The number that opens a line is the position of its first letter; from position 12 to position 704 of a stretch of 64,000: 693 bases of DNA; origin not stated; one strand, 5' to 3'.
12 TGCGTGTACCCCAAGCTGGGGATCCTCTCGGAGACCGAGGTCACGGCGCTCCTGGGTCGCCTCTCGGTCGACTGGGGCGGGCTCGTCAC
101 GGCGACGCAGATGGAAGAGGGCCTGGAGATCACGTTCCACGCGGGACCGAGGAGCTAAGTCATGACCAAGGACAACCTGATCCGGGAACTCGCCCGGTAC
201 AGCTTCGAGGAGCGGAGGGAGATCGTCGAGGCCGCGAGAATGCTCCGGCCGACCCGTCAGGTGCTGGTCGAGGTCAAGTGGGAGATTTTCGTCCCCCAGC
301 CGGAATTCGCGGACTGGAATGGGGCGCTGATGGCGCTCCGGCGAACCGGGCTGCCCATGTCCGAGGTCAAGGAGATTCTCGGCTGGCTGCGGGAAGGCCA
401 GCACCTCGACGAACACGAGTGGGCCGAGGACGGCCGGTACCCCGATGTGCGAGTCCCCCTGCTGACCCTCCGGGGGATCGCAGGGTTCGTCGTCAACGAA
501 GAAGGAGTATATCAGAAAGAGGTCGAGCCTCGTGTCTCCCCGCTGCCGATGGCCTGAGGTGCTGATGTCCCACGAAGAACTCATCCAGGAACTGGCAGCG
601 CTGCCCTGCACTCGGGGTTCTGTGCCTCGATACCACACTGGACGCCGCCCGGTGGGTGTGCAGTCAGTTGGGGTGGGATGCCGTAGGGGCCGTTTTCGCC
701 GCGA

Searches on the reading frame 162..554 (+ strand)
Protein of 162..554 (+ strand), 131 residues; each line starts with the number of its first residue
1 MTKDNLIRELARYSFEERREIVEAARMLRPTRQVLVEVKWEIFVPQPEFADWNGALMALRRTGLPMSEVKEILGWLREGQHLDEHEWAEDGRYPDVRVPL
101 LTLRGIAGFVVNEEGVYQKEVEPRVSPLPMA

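Call 82: search_protein_families(library=pfam, alignment_id=A4, max_evalue=0.001)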
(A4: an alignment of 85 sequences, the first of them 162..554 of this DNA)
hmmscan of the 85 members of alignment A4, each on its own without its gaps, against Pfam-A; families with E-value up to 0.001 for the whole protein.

A. member 1, window:162-554:+ (131 aa): 0 families

B. families by the number of members that match (of 85 scanned): 18 families
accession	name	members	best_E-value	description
PF02562.22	PhoH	1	1.1e-82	PhoH-like protein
PF00773.25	RNB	1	8.9e-50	RNB domain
PF11978.13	MVP_shoulder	1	6.2e-21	Shoulder domain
PF01467.32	CTP_transf_like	1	1.9e-18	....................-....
PF01156.24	IU_nuc_hydro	1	2.5e-16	Inosine-uridine preferring nucleoside hydrolase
PF00035.32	dsrm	1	5.4e-15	Double-stranded RNA binding motif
PF13328.12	HD_4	1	4.6e-11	HD domain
PF13245.12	AAA_19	1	2.1e-08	AAA domain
PF17795.6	Vault_3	1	2.9e-08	Major Vault Protein Repeat domain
PF09414.15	RNA_ligase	1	3.7e-08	RNA ligase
PF16473.11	Rv2179c-like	1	5.7e-08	3'-5' exoribonuclease Rv2179c-like domain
PF13604.12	AAA_30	1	1.8e-07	AAA domain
PF00467.35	KOW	1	3.2e-07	KOW motif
PF00684.25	DnaJ_CXXCXGXG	1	2.5e-06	DnaJ central domain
PF24458.1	DUF7573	1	2.7e-05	Domain of unknown function (DUF7573)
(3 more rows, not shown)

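Call 83: search_protein_families(library=phrogs, alignment_id=A4, max_evalue=0.00001)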
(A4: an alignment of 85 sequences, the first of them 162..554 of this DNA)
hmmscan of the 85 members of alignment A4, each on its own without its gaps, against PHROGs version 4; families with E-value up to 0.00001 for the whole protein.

A. member 1, window:162-554:+ (131 aa): 0 families

B. families by the number of members that match (of 85 scanned): 23 families
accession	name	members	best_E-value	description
phrog_3008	-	2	2.8e-09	DNA methyltransferase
phrog_1645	-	1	4.5e-81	virion structural protein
phrog_170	-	1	4.6e-72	PhoH-like phosphate starvation-inducible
phrog_609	-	1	3.4e-64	RIIB lysis inhibitor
phrog_13933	-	1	3.6e-39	nuclease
phrog_2765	-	1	2.5e-38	PhoH-like phosphate starvation-inducible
phrog_3803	-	1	9.3e-38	RIIB lysis inhibitor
phrog_36818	-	1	7.9e-34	RIIB lysis inhibitor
phrog_11221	-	1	4.3e-31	RIIB lysis inhibitor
phrog_2886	-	1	8.7e-27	RIIB lysis inhibitor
phrog_5838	-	1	1.2e-23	virion structural protein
phrog_990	-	1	4.2e-23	metal-dependent phosphohydrolase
phrog_2859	-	1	6.1e-20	-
phrog_32482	-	1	1.7e-19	PhoH-like phosphate starvation-inducible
phrog_29208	-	1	2.3e-19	-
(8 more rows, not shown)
